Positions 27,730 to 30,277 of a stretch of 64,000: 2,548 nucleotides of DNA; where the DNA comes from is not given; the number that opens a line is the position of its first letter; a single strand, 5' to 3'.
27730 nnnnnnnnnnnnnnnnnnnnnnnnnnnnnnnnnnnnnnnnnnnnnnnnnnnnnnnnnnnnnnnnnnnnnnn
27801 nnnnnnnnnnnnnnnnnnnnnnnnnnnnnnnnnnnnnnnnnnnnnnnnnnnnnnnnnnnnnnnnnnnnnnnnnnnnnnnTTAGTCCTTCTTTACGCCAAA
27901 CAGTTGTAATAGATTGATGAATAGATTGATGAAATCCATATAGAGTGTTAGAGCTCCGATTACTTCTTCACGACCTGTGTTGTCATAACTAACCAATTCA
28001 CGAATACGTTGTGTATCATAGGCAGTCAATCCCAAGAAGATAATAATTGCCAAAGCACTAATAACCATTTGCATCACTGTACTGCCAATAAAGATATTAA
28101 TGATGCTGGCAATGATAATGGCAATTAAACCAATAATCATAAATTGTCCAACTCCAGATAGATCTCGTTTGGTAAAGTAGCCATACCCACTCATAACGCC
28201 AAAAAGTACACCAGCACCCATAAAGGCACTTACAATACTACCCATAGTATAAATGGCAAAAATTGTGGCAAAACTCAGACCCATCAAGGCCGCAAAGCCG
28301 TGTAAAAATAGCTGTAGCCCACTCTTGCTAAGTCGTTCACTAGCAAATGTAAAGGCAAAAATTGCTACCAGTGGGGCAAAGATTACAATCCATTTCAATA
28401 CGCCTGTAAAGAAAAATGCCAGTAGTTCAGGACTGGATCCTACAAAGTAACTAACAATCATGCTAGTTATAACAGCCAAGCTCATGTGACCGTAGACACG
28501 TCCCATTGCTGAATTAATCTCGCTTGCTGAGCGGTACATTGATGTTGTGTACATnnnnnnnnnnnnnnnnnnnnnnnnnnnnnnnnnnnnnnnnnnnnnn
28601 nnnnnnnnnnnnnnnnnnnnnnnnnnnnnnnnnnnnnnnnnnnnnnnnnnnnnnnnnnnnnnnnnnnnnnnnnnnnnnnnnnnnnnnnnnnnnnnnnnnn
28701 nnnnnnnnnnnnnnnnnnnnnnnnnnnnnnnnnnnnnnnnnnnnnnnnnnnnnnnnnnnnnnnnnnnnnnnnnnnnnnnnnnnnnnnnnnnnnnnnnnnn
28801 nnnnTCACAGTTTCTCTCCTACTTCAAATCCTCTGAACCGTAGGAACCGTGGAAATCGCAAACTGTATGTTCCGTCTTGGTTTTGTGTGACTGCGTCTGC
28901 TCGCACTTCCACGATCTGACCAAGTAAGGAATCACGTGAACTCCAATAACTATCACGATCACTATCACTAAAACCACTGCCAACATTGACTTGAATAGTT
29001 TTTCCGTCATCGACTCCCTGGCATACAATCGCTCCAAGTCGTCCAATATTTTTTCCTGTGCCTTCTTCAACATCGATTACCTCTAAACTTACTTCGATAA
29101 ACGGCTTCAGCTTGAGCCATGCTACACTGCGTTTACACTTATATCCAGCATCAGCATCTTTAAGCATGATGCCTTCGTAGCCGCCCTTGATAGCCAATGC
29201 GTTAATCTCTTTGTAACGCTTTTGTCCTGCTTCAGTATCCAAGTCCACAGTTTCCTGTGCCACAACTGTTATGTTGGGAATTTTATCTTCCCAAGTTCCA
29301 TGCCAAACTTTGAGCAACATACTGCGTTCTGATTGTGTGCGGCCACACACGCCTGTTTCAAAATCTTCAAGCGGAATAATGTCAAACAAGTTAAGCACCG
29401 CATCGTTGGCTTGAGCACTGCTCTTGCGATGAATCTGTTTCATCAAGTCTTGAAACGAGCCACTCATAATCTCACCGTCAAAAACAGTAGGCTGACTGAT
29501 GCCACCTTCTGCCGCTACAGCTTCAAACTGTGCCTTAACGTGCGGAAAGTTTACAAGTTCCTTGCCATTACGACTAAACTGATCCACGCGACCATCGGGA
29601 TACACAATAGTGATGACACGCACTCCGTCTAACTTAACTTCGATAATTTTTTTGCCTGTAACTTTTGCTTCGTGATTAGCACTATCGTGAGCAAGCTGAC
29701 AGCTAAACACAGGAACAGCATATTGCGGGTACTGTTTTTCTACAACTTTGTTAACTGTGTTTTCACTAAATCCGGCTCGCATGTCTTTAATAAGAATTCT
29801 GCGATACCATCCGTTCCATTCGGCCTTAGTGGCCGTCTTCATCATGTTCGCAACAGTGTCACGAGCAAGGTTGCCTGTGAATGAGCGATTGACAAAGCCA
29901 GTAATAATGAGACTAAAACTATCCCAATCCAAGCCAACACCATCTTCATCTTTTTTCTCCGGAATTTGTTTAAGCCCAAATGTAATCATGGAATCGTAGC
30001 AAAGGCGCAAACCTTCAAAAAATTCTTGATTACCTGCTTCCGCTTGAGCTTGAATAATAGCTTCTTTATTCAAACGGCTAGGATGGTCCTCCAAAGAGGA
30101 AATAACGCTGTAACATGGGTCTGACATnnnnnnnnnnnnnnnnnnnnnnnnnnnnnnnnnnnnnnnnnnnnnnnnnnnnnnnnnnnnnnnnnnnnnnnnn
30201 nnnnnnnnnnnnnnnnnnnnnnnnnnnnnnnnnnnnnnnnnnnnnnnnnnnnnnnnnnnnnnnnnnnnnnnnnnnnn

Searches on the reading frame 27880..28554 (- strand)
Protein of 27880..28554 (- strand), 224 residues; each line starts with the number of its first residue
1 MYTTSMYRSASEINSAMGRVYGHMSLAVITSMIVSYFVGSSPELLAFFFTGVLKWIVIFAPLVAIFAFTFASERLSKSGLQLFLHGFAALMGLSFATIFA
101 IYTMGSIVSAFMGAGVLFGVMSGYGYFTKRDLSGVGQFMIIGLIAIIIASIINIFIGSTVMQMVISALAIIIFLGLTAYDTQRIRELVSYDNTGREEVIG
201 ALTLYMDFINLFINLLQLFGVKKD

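Call 67: search_protein_families(library=pfam, proteins=[window:27880-28554:-], max_evalue=0.001)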
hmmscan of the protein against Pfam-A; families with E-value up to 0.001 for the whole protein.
window:27880-28554:- (224 aa): 1 family
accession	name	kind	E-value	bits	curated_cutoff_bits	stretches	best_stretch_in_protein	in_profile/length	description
PF01027.25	Bax1-I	-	8.9e-54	182.8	34.1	1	15-219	2-207/207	Inhibitor of apoptosis-promoting Bax1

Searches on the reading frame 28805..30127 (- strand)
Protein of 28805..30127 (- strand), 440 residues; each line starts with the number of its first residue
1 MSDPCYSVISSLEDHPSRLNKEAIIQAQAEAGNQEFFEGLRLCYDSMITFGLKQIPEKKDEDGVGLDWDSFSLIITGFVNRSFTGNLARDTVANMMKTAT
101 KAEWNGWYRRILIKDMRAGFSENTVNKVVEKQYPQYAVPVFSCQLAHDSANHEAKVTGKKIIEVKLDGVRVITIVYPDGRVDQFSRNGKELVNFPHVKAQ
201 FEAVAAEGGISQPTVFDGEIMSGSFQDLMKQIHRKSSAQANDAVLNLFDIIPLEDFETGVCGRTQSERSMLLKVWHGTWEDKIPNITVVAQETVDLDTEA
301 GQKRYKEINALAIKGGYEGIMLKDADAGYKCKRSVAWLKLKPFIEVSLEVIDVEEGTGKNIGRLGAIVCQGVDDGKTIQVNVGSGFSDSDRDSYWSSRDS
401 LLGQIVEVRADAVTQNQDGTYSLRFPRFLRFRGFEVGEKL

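Call 14: search_dna_similar(query=window:28805-30127:-, collection=phages, mode=protein, max_rows=15)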
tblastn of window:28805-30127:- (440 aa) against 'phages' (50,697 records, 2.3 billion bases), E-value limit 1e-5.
Records with a match: 844; places in all: 844; records where one place covers at least 80% of the query: 486.
Best place of each record, by identity: <60% 844.
By first word of the organism name: Vibrio 187; Escherichia 148; Bacillus 67; Acinetobacter 44; Pseudomonas 32; Rhizobium 32; Stenotrophomonas 29; Campylobacter 28; Klebsiella 28; Enterobacter 25; and 47 more.
By host as written in the record: - 178; Escherichia coli 48; Vibrio cholerae 19; Stenotrophomonas maltophilia 17; Escherichia coli LF82 13; Escherichia coli O157:H7 12; Bacillus anthracis Sterne 10; Campylobacter jejuni NCTC12662 10; and 282 more.
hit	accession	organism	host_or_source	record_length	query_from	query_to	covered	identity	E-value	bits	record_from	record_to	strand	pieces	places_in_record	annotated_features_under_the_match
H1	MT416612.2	Bacillus phage YungSlug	Bacillus thuringiensis kurstaki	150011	3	422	95%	34.3%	5e-46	176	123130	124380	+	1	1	ATP dependent DNA ligase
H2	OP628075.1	Lysinibacillus phage vB_LfM_LysYB1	Lysinibacillus fusiformis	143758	1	419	95%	32.5%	3e-47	180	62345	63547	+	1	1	DNA ligase (ATP) activity protein | hypothetical protein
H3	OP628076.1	Lysinibacillus phage vB_LfM_LysYB2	Lysinibacillus fusiformis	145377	1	419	95%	32.5%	3e-47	180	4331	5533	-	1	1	DNA ligase (ATP) activity protein | hypothetical protein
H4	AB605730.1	Bacillus phage SP-10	-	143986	7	417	93%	31.0%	1e-37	152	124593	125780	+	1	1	ATP-dependent DNA ligase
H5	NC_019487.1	Bacillus phage SP-10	-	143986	7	417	93%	31.0%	1e-37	152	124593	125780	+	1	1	ATP-dependent DNA ligase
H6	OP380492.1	Bacillus phage Nachito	Bacillus sp. ET1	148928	42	422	87%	33.3%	2e-32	136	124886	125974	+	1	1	DNA ligase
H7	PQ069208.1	Bacillus phage S4-1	Bacillus sp. S4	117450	5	416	94%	30.8%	3e-34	141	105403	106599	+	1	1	record has no annotation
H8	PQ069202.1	Bacillus phage C30-1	Bacillus sp. C30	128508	5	416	94%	30.8%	3e-34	141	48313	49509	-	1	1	record has no annotation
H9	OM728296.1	Bacillus phage vB_BsuM-Goe26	Bacillus subtilis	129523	8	417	93%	30.9%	9e-37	149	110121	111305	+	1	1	lig: DNA ligase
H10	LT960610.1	Bacillus phage SBSphiC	Bacillus subtilis BEST7003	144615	8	417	93%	30.9%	2e-36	148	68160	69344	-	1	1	record has no annotation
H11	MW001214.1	Bacillus phage SP8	Bacillus subtilis Marburg strain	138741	33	422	89%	31.8%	1e-44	172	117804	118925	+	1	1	DNA ligase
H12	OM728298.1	Bacillus phage vB_BsuM-Goe16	Bacillus subtilis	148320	33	422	89%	31.8%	3e-44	171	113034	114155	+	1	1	lig: DNA ligase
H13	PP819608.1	Bacillus phage Adastra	Bacillus subtilis CU 1065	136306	32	422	89%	31.5%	1e-44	172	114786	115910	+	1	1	DNA ligase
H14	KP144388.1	Geobacillus virus E3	failed fermentation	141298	1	422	96%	29.0%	7e-30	129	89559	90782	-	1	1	putative ATP-dependent DNA ligase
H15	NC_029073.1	Geobacillus virus E3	failed fermentation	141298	1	422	96%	29.0%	7e-30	129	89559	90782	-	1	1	ATP-dependent DNA ligase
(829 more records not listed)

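Call 50: find_encoding_contigs(protein=window:28805-30127:-, flank=10000, max_places=2)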
Protein window:28805-30127:- (440 aa): 12 contigs read that carry it; 2 places shown.
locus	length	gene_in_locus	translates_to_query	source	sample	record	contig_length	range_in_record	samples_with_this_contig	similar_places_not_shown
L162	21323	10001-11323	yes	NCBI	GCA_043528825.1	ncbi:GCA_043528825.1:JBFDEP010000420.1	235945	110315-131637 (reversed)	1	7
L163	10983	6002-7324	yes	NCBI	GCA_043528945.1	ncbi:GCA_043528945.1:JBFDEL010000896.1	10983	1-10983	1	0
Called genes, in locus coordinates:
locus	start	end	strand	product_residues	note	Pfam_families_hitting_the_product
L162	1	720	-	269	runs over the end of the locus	-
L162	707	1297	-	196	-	-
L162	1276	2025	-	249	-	PF00501:AMP-binding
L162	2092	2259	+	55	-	-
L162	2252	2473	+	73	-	PF01176:eIF-1a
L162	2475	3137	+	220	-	-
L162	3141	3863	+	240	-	-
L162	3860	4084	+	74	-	-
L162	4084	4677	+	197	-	-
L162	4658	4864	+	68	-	-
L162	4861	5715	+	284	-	PF00149:Metallophos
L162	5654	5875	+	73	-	-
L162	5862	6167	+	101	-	PF10902:WYL_2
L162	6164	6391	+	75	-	-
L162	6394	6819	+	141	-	-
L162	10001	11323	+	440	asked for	PF01068:DNA_ligase_A_M, PF14743:DNA_ligase_OB_2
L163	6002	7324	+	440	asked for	PF01068:DNA_ligase_A_M, PF14743:DNA_ligase_OB_2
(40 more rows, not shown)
